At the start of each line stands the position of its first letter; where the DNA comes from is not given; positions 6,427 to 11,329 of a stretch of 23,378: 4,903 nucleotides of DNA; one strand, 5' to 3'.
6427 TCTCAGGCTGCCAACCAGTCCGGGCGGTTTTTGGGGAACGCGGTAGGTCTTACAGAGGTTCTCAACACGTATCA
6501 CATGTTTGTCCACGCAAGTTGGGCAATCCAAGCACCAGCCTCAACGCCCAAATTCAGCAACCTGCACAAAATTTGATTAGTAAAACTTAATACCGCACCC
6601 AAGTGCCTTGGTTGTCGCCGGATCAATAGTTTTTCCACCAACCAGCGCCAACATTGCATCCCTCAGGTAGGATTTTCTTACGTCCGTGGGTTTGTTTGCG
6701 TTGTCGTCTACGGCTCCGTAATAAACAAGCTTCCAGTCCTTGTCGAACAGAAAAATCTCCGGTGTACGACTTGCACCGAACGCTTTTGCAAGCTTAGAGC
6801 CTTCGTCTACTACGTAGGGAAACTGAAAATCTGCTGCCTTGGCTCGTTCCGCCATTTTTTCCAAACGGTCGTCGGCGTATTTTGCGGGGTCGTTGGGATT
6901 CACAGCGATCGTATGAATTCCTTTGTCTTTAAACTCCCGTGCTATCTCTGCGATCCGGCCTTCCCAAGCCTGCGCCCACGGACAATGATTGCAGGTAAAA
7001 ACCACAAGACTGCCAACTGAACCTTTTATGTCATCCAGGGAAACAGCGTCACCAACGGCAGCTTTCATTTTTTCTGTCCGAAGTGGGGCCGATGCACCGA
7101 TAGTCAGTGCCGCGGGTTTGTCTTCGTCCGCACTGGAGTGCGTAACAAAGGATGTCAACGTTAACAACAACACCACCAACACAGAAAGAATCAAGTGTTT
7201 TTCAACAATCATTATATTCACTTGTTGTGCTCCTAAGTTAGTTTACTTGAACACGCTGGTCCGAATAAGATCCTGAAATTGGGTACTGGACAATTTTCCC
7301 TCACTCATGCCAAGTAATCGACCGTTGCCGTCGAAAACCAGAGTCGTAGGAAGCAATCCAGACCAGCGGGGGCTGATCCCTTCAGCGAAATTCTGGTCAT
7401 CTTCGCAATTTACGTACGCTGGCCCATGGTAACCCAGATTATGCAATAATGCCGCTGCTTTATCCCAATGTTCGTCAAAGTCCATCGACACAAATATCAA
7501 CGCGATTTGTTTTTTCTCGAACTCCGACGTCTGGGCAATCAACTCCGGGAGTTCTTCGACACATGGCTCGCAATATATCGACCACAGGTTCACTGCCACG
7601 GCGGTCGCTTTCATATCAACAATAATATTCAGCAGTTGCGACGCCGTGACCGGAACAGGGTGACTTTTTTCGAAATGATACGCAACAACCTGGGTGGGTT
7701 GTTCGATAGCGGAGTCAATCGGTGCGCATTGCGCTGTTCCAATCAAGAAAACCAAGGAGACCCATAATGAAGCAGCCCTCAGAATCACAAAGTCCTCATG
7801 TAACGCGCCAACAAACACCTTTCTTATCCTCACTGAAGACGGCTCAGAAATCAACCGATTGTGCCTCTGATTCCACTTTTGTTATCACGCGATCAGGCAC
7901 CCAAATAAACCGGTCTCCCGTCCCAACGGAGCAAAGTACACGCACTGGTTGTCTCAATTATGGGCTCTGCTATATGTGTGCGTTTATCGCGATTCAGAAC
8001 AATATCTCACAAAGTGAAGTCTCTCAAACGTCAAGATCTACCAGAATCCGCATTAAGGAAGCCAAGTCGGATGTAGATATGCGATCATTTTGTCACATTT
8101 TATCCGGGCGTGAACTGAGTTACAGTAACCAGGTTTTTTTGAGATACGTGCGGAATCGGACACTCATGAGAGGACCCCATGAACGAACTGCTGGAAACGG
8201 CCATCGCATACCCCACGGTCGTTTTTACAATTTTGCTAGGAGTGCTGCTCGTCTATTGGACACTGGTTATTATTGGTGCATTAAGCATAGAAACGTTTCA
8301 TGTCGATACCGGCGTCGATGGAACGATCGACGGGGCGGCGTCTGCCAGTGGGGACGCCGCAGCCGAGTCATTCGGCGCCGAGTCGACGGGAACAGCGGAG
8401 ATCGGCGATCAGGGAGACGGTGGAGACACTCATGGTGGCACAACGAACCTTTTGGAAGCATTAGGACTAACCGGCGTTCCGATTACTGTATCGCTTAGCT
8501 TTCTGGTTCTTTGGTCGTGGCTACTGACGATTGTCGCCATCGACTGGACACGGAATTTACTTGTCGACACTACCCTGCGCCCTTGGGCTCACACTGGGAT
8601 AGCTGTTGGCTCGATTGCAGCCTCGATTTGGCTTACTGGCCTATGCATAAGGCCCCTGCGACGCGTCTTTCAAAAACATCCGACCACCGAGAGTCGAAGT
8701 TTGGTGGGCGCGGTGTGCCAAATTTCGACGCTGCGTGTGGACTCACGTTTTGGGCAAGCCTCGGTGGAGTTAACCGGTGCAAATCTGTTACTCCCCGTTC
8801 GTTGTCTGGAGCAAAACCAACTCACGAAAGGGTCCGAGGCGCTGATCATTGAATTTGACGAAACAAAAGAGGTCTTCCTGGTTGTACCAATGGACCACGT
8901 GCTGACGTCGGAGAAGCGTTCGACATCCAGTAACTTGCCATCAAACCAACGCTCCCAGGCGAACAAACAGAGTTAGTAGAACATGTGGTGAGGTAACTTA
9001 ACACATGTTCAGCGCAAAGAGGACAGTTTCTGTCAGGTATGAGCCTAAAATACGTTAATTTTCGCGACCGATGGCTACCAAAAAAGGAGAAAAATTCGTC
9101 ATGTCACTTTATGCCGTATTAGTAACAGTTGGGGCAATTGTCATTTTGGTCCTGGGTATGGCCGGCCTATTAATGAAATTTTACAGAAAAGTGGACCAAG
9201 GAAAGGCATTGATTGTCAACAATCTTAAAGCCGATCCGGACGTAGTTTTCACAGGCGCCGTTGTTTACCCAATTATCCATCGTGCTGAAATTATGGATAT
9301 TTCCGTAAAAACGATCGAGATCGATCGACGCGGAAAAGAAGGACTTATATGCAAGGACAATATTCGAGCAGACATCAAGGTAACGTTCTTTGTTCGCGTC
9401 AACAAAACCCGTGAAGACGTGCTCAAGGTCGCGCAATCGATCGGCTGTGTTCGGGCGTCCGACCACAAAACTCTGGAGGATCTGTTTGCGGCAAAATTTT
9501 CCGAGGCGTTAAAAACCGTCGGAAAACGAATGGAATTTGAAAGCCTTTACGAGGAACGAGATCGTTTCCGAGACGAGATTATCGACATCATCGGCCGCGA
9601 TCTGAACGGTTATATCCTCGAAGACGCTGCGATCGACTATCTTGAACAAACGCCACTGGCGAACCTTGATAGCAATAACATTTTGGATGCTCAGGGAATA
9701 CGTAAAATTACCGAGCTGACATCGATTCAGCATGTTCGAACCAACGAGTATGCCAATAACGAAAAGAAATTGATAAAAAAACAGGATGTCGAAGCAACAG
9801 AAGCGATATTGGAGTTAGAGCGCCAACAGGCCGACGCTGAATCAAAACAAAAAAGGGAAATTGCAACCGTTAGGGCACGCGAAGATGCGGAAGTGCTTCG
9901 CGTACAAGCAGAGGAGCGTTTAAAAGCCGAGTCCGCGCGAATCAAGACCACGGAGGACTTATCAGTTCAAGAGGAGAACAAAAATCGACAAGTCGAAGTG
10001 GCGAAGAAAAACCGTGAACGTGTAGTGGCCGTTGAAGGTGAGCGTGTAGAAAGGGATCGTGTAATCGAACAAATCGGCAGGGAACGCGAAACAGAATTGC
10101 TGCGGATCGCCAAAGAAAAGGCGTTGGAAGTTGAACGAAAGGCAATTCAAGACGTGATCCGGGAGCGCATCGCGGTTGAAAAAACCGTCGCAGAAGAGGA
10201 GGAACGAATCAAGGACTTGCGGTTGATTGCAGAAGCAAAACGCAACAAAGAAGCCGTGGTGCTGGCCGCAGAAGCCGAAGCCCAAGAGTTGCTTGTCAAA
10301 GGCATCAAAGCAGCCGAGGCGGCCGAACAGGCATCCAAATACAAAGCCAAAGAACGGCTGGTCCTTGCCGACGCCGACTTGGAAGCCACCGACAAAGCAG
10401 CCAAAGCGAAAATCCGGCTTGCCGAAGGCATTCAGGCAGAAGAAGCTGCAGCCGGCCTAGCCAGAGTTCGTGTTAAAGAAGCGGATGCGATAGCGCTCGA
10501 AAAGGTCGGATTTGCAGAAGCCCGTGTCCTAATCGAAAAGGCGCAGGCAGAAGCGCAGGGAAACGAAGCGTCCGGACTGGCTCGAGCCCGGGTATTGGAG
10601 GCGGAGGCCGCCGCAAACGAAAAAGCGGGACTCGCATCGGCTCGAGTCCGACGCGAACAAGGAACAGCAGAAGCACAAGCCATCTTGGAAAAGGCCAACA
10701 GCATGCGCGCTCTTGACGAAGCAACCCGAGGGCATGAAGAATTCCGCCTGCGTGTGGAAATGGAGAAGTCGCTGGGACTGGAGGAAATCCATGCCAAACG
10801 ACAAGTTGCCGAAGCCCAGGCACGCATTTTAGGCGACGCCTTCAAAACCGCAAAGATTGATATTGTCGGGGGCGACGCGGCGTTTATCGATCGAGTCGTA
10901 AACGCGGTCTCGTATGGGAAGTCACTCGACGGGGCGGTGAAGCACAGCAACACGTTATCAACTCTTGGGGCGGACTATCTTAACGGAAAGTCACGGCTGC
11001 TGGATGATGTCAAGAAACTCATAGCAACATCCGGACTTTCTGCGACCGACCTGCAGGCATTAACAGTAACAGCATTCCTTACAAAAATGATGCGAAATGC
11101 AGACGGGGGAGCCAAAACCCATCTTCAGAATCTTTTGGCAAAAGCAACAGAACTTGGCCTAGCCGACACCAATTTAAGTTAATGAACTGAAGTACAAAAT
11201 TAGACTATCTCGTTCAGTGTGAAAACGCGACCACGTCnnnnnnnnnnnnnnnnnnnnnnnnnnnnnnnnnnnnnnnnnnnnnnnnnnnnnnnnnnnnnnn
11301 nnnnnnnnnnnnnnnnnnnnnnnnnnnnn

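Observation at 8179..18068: Flotillin/YqiJ pair tightly linked to a giant soluble AAA+ ATPase and an exported FGE-domain protein: a candidate uncharacterised membrane-microdomain system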

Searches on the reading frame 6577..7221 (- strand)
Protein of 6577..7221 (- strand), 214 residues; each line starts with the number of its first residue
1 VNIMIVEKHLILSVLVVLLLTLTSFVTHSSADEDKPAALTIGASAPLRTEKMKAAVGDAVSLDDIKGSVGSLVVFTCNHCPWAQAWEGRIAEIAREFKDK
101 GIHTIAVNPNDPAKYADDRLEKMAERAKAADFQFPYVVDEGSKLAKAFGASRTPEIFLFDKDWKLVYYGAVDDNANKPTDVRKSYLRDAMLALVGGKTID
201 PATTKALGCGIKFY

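Call 12: search_protein_families(library=pfam, proteins=[window:6577-7221:-], max_evalue=0.001)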
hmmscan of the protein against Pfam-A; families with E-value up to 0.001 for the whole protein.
window:6577-7221:- (214 aa): 5 families
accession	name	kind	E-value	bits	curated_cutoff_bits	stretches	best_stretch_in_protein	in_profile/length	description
PF00578.27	AhpC-TSA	-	4e-16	59.5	26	1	51-167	9-123/124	AhpC/TSA family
PF08534.16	Redoxin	-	8.1e-16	58.6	26.6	1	42-177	3-140/148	Redoxin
PF13098.12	Thioredoxin_2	-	1.9e-05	25.4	27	1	72-172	9-96/104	Thioredoxin-like domain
PF13905.12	Thioredoxin_8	-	8.3e-05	23.3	27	1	72-162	5-91/94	Thioredoxin-like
PF20029.6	DUF6436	-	9.4e-05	22.6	27.3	0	71-209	23-129/133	Domain of unknown function (DUF6436)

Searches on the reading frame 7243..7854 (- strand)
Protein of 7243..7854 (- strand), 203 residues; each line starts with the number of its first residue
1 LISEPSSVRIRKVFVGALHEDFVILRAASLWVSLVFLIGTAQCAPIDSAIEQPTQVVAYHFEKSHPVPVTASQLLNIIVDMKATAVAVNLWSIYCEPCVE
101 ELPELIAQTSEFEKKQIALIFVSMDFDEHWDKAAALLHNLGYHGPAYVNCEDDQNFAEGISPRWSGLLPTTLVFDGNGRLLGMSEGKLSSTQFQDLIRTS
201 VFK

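Call 12: search_protein_families(library=pfam, proteins=[window:7243-7854:-], max_evalue=0.001)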
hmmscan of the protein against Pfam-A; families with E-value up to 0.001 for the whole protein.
window:7243-7854:- (203 aa): 3 families
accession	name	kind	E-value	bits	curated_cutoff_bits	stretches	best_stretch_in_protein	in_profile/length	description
PF13905.12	Thioredoxin_8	-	4.5e-06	27.4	27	1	86-179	4-93/94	Thioredoxin-like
PF00578.27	AhpC-TSA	-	7.7e-06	26.3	26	1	80-179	22-120/124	AhpC/TSA family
PF08534.16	Redoxin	-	0.00028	21.1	26.6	1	85-187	30-135/148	Redoxin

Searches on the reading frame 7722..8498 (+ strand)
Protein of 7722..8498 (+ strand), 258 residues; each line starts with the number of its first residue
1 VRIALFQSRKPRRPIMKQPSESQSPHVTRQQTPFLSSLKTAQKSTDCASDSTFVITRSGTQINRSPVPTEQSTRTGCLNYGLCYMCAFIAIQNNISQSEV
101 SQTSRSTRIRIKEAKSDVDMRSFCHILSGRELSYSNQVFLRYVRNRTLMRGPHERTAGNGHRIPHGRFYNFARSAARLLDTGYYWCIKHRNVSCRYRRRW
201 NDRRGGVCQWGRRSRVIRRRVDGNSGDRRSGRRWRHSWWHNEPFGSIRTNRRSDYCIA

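Call 12: search_protein_families(library=pfam, proteins=[window:7722-8498:+], max_evalue=0.001)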
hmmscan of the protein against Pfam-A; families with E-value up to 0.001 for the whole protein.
window:7722-8498:+ (258 aa): 0 families

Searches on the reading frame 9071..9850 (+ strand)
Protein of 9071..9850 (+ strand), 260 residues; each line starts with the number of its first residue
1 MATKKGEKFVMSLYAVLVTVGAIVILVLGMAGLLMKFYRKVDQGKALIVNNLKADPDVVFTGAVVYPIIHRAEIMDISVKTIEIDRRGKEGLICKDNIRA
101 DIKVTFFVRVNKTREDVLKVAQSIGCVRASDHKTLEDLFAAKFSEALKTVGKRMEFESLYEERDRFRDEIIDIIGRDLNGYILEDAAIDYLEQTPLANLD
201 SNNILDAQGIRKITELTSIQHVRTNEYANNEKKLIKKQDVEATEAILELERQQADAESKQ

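Call 9: search_protein_families(library=pfam, proteins=[window:9071-9850:+], max_evalue=10)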
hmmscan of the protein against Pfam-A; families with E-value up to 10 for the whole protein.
seq(260 aa): 2 families
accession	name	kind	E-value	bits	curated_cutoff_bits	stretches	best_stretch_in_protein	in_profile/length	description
PF01145.31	Band_7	-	1.6e-11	45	23.6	1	40-182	2-134/176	SPFH domain / Band 7 family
PF24364.1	DUF7520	-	0.023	15.1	27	1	5-31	2-28/78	Family of unknown function (DUF7520)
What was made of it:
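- On SPFH / flotillin (YqiK-type): PF01145 E 1.6e-11, 45 bits against a cut-off of 23.6, on aa 1-260 (call 9).
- Checked: The N-terminal 260 aa hit Band_7/SPFH (E 1.6e-11, call 9).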

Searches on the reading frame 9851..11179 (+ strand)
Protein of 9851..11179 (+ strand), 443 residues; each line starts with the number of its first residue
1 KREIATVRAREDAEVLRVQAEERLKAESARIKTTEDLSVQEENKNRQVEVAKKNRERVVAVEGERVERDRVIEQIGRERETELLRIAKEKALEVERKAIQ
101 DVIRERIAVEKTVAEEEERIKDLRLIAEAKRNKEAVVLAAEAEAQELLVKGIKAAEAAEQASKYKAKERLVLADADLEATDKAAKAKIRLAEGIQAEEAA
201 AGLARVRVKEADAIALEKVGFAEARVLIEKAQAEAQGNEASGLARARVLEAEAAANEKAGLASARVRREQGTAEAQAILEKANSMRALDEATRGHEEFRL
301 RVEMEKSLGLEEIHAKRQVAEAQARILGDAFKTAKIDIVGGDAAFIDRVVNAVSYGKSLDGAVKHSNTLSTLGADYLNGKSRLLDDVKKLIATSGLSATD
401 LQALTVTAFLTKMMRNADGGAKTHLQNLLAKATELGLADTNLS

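Call 96: search_protein_families(library=pfam, proteins=[window:9851-11179:+], max_evalue=1)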
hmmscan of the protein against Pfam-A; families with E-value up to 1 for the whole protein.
window:9851-11179:+ (443 aa): 1 family
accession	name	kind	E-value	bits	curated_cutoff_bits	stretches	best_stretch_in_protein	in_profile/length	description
PF09435.16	DUF2015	-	0.14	12.9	27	1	190-244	16-71/79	Fungal protein of unknown function (DUF2015)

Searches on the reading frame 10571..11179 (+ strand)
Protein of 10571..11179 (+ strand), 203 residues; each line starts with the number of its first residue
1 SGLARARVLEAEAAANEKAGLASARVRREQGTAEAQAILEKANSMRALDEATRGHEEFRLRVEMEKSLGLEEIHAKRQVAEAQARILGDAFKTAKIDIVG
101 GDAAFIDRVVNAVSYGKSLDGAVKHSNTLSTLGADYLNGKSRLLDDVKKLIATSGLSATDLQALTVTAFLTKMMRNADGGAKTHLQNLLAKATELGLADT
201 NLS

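Call 96: search_protein_families(library=pfam, proteins=[window:10571-11179:+], max_evalue=1)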
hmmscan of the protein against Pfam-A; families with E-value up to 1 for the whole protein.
window:10571-11179:+ (203 aa): 1 family
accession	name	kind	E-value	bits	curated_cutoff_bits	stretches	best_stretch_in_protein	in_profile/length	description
PF25371.1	DUF7884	-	0.11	13.2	27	0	67-109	36-78/90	Domain of unknown function (DUF7884)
